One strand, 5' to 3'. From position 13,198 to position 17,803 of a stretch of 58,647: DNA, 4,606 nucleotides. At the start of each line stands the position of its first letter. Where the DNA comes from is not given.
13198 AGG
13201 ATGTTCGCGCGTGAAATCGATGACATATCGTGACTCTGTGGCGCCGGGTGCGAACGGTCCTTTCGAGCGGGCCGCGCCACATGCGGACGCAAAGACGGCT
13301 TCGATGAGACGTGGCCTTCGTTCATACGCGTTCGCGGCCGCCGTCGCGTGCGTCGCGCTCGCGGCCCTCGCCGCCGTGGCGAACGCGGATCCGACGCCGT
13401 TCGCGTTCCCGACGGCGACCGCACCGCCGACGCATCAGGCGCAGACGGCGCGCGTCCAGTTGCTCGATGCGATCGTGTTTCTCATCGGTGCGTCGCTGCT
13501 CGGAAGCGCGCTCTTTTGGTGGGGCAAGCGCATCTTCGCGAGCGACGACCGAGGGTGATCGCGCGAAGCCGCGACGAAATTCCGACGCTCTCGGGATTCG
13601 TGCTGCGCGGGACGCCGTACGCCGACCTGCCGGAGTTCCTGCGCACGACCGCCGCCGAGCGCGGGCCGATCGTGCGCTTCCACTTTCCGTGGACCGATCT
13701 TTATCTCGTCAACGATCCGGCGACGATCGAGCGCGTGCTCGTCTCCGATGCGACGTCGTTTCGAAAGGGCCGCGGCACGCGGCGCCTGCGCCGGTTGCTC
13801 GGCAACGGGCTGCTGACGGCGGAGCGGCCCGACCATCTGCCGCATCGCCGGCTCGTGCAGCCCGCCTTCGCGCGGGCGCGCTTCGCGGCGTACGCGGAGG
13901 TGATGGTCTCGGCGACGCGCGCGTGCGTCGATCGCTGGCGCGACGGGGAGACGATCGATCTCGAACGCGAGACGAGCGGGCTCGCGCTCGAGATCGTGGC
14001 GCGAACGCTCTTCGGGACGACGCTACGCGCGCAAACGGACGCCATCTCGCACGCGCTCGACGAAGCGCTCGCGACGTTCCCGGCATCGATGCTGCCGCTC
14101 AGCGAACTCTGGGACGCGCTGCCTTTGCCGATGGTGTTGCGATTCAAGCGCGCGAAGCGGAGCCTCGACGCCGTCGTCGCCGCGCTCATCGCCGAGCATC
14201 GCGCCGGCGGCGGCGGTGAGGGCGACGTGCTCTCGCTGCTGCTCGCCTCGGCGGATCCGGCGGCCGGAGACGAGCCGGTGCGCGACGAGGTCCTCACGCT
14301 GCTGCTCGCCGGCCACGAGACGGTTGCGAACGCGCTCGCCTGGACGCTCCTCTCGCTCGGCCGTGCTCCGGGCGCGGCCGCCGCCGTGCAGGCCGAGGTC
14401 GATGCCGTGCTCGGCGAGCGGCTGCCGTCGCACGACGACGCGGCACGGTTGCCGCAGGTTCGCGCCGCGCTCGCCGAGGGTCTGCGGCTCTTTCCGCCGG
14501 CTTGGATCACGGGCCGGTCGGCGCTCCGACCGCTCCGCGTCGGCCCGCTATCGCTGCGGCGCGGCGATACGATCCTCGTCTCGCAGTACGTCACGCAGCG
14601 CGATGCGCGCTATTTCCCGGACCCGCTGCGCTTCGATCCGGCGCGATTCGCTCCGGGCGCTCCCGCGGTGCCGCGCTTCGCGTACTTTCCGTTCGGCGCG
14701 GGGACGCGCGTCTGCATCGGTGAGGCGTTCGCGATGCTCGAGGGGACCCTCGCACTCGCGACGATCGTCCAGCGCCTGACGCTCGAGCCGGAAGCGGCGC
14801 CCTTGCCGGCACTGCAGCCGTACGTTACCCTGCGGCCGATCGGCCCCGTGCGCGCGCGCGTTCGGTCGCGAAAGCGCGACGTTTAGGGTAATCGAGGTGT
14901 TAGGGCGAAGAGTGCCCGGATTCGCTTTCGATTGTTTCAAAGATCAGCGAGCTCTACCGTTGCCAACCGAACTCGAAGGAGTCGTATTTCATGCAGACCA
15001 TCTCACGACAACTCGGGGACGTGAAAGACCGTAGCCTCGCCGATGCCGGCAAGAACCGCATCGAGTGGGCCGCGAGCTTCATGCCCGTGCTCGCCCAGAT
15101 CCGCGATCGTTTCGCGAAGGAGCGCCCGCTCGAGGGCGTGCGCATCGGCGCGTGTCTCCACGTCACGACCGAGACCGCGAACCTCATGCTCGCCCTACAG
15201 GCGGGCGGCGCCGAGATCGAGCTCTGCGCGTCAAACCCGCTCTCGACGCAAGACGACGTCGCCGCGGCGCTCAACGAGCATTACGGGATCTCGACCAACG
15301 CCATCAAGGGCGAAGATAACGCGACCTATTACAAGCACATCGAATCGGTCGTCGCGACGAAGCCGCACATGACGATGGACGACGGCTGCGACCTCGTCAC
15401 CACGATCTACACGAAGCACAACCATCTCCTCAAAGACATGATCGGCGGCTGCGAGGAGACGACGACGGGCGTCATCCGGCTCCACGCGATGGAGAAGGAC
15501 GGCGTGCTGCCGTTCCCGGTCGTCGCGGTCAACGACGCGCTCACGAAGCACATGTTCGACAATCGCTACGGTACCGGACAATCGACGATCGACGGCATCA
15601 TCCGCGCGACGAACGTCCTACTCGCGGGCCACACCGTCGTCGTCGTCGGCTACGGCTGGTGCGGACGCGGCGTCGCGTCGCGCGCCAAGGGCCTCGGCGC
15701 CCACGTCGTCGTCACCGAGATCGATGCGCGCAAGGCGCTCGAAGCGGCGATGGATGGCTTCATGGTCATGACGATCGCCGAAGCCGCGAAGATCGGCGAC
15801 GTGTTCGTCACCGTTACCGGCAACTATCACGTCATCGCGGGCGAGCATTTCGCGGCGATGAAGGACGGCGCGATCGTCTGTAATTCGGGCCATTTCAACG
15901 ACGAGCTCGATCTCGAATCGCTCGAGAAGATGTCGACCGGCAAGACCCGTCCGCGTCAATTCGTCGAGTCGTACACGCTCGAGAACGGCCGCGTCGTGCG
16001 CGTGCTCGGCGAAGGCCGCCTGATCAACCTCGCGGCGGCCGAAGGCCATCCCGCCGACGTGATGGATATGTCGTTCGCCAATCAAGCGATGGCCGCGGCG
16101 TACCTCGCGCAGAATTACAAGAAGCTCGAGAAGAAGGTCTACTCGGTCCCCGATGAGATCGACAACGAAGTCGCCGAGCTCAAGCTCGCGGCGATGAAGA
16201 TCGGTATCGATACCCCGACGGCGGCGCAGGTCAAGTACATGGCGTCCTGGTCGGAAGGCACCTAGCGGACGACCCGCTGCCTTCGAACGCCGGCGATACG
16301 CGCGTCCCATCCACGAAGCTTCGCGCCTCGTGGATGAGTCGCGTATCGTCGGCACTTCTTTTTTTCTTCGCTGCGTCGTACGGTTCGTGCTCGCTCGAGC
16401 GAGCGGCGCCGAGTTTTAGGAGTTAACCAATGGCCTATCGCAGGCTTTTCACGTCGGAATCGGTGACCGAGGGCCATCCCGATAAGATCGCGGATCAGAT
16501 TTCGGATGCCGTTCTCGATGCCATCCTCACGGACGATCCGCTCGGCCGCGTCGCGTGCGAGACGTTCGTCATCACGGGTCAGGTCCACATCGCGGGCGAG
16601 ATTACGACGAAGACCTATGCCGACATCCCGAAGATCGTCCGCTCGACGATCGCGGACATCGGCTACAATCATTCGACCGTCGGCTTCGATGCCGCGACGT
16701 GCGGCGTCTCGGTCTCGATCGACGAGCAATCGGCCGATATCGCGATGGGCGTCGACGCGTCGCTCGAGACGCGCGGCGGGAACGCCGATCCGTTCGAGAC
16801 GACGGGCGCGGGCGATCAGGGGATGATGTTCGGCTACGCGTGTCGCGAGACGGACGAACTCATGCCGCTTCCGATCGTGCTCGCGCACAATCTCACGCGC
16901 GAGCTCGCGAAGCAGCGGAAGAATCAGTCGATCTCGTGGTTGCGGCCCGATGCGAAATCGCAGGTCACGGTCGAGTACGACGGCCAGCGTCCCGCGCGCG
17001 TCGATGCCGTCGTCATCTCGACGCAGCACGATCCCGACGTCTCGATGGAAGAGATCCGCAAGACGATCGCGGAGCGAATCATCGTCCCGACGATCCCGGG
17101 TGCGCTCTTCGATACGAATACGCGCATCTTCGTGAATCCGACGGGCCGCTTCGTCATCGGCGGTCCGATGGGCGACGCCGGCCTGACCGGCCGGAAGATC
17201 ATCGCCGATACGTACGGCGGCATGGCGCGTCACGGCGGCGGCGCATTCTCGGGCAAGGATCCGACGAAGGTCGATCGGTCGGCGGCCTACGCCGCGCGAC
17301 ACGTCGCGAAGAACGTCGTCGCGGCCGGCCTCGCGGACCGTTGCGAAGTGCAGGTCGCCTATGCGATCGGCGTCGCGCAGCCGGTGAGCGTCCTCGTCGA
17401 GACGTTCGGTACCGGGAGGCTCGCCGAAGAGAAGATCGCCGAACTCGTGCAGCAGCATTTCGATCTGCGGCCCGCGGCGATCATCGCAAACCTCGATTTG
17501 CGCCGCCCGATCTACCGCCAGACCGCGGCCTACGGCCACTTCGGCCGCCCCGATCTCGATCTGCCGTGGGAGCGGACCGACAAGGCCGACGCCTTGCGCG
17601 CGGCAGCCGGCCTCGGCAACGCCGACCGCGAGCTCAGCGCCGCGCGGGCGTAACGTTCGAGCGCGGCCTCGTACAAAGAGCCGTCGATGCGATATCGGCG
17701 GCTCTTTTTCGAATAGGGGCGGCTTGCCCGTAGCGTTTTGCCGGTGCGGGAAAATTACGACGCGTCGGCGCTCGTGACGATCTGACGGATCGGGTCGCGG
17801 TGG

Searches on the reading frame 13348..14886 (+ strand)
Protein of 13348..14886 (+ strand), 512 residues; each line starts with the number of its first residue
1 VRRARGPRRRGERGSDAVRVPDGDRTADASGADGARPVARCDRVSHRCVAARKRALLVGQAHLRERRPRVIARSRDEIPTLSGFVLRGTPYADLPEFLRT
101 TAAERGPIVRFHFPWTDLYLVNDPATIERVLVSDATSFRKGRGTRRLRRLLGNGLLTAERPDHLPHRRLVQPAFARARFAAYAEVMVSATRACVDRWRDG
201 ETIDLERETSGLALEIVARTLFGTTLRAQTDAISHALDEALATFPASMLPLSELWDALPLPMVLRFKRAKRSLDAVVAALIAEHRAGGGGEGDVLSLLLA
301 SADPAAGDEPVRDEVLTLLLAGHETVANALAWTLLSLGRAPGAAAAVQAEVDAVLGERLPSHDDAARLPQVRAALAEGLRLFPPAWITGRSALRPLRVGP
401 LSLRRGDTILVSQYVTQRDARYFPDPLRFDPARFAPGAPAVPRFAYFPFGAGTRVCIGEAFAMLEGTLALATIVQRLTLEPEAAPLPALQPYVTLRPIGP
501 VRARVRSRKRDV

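Call 54: search_protein_families(library=pfam, proteins=[window:13348-14886:+], max_evalue=0.00001)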
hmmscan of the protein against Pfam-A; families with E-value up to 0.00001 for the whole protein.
window:13348-14886:+ (512 aa): 1 family
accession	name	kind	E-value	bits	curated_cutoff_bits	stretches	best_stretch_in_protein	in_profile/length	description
PF00067.27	p450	-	4.4e-63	214.1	22.8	1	95-491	23-448/462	Cytochrome P450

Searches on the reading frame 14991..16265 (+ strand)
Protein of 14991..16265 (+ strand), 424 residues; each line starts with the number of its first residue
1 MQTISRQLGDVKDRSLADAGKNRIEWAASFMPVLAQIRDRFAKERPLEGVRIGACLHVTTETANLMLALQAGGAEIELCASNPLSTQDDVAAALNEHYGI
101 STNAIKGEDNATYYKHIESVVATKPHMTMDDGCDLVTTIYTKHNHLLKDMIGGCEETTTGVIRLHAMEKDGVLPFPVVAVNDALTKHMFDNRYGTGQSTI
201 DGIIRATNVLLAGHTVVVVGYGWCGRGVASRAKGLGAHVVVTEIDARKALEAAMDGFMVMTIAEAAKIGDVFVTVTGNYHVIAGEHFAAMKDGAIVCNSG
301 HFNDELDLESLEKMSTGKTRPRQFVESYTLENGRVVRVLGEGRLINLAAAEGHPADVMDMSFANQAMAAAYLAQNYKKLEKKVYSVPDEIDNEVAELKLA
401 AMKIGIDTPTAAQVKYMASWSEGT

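Call 8: search_protein_families(library=pfam, proteins=[window:14991-16265:+])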
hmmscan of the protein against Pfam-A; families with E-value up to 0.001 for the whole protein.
window:14991-16265:+ (424 aa): 4 families
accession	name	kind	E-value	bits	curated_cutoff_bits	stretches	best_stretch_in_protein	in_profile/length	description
PF05221.23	AdoHcyase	-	9.9e-60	202.6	25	2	11-141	4-138/299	S-adenosyl-L-homocysteine hydrolase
PF00670.27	AdoHcyase_NAD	-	3.5e-52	177.2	27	1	191-351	1-161/162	S-adenosyl-L-homocysteine hydrolase, NAD binding domain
PF02826.25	2-Hacid_dh_C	-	2.6e-10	40.4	25.1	1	209-300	32-127/178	D-isomer specific 2-hydroxyacid dehydrogenase, NAD binding domain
PF07991.19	KARI_N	-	7.2e-07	29.4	20.6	1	211-276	2-68/165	Acetohydroxy acid isomeroreductase, NADPH-binding domain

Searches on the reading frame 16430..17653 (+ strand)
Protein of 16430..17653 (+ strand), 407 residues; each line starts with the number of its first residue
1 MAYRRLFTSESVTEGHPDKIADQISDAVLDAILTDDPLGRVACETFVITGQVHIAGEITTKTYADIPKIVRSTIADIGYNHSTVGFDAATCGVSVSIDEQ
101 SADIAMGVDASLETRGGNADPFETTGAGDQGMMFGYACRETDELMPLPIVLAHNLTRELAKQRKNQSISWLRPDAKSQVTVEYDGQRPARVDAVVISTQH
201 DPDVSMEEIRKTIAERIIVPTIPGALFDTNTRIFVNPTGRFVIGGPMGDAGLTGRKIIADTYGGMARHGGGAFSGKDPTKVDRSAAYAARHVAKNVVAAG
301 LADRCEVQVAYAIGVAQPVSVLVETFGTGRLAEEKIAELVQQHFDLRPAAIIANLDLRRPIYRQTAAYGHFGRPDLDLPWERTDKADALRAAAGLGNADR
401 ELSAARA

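Call 8: search_protein_families(library=pfam, proteins=[window:16430-17653:+])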
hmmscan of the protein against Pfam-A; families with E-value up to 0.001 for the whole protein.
window:16430-17653:+ (407 aa): 3 families
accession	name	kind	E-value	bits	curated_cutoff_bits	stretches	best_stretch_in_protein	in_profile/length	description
PF02773.21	S-AdoMet_synt_C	-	1.8e-70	235.7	25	1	243-382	1-138/138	S-adenosylmethionine synthetase, C-terminal domain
PF02772.21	S-AdoMet_synt_M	-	1.5e-49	167.6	29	1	125-241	2-120/120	S-adenosylmethionine synthetase, central domain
PF00438.25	S-AdoMet_synt_N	-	1.3e-42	144.8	33.1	1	5-102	2-99/99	S-adenosylmethionine synthetase, N-terminal domain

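Call 15: find_encoding_contigs(protein=window:16430-17653:+, flank=2000, max_places=6)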
Protein window:16430-17653:+ (407 aa): 1 contig read that carries it; 1 place shown.
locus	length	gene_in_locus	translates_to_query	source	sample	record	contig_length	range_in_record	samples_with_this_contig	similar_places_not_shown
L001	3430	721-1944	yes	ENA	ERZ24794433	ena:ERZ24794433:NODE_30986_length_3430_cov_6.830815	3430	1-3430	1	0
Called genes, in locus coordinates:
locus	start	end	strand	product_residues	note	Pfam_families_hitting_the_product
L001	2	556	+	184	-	?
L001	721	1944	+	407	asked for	PF00438:S-AdoMet_synt_N, PF02772:S-AdoMet_synt_M, PF02773:S-AdoMet_synt_C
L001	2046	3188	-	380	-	PF01594:AI-2E_transport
